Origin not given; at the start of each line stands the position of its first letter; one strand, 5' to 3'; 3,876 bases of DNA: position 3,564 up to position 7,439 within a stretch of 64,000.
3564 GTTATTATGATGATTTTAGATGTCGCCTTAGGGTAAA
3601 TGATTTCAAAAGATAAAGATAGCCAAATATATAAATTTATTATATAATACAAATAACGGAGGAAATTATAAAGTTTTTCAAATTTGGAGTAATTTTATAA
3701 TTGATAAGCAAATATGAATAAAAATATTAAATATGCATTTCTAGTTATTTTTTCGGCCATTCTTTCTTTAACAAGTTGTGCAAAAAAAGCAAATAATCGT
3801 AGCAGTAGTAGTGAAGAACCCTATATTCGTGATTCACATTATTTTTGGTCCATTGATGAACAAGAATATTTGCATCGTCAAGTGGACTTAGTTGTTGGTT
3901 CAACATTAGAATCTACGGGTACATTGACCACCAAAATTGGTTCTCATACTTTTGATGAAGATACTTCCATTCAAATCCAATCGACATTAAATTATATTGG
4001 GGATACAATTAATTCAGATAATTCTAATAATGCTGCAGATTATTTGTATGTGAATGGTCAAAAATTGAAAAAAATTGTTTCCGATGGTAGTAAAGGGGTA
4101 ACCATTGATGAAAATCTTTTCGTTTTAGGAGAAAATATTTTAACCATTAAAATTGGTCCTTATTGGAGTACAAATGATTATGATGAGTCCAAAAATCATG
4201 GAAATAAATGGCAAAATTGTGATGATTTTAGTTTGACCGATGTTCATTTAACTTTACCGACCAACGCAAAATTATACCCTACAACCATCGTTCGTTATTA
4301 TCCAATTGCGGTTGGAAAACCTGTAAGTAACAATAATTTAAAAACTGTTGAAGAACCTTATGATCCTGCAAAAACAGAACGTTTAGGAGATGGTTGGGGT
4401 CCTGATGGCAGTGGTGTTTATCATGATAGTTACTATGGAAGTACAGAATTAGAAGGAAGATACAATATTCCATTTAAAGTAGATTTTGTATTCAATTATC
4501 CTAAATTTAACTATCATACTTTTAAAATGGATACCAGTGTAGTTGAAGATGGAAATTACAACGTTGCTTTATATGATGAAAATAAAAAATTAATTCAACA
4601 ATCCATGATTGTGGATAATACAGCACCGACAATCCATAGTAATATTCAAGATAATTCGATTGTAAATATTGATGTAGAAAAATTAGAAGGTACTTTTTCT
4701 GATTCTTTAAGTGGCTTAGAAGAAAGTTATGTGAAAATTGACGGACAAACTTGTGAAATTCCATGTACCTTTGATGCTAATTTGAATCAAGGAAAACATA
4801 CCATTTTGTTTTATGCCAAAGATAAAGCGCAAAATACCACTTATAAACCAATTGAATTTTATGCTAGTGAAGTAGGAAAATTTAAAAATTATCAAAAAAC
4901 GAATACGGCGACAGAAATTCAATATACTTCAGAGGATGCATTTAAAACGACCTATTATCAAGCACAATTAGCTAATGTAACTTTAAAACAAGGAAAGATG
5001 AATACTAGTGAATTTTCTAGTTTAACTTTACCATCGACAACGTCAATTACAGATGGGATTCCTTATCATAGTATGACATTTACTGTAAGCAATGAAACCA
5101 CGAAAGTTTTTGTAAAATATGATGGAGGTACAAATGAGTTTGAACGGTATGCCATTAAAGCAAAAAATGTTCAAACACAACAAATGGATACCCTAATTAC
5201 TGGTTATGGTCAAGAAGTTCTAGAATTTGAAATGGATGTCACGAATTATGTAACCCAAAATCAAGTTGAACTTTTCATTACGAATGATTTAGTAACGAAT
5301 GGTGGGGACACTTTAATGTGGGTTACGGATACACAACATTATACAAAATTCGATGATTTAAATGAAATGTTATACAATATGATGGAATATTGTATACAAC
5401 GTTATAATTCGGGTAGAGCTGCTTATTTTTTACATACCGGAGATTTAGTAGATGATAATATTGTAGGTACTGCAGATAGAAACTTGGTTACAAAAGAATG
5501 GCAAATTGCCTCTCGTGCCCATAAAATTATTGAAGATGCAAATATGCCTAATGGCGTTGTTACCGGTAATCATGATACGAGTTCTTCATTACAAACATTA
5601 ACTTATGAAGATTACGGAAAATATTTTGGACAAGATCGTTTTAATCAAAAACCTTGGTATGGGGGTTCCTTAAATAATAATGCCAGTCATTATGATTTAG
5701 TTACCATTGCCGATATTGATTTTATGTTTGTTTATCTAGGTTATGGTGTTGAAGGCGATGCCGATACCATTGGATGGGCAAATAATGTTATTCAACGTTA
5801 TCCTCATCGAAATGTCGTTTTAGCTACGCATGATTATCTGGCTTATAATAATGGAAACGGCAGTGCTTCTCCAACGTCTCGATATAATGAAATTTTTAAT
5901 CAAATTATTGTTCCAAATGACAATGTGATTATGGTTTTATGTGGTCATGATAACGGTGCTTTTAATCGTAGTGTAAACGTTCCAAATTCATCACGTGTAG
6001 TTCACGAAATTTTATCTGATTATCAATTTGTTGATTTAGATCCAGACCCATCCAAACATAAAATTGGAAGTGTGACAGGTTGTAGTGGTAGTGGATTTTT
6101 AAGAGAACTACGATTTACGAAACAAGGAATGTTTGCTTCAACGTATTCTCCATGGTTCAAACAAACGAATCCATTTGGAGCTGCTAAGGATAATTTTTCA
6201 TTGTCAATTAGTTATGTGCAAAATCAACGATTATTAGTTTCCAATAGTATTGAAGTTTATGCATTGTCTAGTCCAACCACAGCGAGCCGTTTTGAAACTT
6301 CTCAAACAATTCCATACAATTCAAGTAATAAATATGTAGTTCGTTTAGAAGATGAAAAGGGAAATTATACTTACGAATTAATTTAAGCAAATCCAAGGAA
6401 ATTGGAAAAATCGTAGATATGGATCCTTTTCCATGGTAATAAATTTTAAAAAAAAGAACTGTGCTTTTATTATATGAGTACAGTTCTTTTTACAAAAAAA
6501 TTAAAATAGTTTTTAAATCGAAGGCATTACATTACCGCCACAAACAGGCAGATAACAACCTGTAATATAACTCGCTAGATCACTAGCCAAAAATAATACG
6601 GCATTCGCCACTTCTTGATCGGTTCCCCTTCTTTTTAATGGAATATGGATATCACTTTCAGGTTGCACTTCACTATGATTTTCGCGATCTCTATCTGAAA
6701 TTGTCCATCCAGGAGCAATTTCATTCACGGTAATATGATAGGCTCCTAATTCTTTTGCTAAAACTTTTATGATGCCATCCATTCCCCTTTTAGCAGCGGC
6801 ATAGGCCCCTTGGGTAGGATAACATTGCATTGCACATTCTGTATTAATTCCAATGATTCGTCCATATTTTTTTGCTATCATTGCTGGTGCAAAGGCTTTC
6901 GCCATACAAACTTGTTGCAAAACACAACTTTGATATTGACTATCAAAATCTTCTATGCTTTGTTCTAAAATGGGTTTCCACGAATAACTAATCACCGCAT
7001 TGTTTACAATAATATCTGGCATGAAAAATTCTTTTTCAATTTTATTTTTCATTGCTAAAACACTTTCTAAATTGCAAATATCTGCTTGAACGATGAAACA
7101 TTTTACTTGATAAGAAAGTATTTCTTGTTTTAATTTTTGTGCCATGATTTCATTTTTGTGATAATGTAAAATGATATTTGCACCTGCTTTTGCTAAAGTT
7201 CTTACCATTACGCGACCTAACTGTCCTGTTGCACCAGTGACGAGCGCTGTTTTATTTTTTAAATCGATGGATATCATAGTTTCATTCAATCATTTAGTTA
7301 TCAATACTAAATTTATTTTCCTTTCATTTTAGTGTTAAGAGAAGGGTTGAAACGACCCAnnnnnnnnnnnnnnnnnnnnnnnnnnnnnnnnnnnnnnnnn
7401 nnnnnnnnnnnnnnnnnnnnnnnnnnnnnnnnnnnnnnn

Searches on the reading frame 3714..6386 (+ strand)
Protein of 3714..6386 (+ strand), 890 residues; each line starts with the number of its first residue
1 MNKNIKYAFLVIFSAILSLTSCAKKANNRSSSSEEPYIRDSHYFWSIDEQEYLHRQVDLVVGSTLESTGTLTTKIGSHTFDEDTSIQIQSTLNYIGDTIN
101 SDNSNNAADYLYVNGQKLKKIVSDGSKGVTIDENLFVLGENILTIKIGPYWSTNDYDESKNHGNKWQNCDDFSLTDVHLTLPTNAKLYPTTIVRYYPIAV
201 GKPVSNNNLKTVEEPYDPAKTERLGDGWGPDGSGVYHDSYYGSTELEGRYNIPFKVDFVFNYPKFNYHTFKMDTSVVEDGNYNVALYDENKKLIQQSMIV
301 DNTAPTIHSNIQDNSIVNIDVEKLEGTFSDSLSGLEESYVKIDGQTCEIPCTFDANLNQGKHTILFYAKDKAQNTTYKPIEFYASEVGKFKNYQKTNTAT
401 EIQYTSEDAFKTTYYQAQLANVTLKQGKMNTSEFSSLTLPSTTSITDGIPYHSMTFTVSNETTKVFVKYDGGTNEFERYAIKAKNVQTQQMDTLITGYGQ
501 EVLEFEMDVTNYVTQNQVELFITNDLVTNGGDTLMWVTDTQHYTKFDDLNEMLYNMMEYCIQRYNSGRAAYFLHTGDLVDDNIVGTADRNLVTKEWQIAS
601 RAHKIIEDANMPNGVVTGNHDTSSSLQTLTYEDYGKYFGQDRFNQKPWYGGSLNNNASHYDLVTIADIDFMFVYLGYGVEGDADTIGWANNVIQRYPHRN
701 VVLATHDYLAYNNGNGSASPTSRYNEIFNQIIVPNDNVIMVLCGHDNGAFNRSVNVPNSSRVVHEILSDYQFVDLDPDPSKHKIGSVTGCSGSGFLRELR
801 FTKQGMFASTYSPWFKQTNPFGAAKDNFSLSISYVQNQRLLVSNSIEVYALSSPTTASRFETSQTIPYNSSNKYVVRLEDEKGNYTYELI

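Call 29: search_protein_families(library=ncbifam, proteins=[window:3714-6386:+], max_evalue=1e-8)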
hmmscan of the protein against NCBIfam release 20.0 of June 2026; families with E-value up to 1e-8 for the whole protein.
window:3714-6386:+ (890 aa): 0 families

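Call 31: search_protein_families(library=pfam, proteins=[window:3714-6386:+], max_evalue=0.01)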
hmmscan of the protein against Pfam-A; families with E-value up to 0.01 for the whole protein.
window:3714-6386:+ (890 aa): 1 family
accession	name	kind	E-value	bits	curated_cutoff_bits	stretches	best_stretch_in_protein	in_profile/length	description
PF00149.33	Metallophos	-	2.6e-08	35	21.5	1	535-746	4-188/191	Calcineurin-like phosphoesterase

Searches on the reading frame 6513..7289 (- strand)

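Call 29: search_protein_families(library=ncbifam, proteins=[window:6513-7289:-], max_evalue=1e-8)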
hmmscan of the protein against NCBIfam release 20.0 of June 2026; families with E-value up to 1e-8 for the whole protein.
window:6513-7289:- (258 aa): 212 families (the best 25 are shown)
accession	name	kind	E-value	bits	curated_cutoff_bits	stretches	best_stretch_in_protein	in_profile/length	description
TIGR01830.1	3oxo_ACP_reduc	equivalog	3.2e-50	171.1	297.75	1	15-252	1-237/239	3-oxoacyl-[acyl-carrier-protein] reductase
NF009466.0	PRK12826.1-2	subfamily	5.8e-46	157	222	1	11-256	2-247/248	3-oxoacyl-ACP reductase FabG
NF047420.2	EF_P_mod_YmfI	equivalog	3e-45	154.8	238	1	14-252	1-234/236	elongation factor P 5-aminopentanone reductase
NF005559.1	PRK07231.1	subfamily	3.5e-45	154.5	215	1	10-254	2-248/249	glucose 1-dehydrogenase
NF009464.0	PRK12824.1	subfamily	1.2e-44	152.8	269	1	12-255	2-244/245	3-oxoacyl-ACP reductase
NF004197.0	PRK05653.1-1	equivalog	8.3e-44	150.1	332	1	8-255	3-248/249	3-oxoacyl-ACP reductase FabG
NF004199.0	PRK05653.1-4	equivalog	4.3e-43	147.7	301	1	8-255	1-247/247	3-oxoacyl-ACP reductase FabG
NF004198.0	PRK05653.1-3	equivalog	2.6e-42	145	296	1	10-255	5-248/248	3-oxoacyl-ACP reductase FabG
NF004778.0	PRK06124.1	equivalog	1.1e-41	142.9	303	1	7-253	6-252/256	SDR family oxidoreductase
TIGR01829.1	AcAcCoA_reduct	subfamily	3.2e-41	141.6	302.1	1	13-255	1-242/242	acetoacetyl-CoA reductase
NF005909.0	PRK07890.1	subfamily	9.7e-41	139.7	258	1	10-255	5-259/260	short chain dehydrogenase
NF009547.0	PRK12936.1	subfamily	4.3e-40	137.8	436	1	8-255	2-244/245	3-ketoacyl-(acyl-carrier-protein) reductase NodG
NF006393.0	PRK08642.1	equivalog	1.5e-39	136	292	1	9-255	3-253/254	3-oxoacyl-ACP reductase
NF009384.0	PRK12743.1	equivalog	2.3e-39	135.2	264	1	11-253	5-247/258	SDR family oxidoreductase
NF004200.0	PRK05653.1-5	equivalog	2.6e-38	131.9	273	1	12-252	2-240/242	3-oxoacyl-ACP reductase FabG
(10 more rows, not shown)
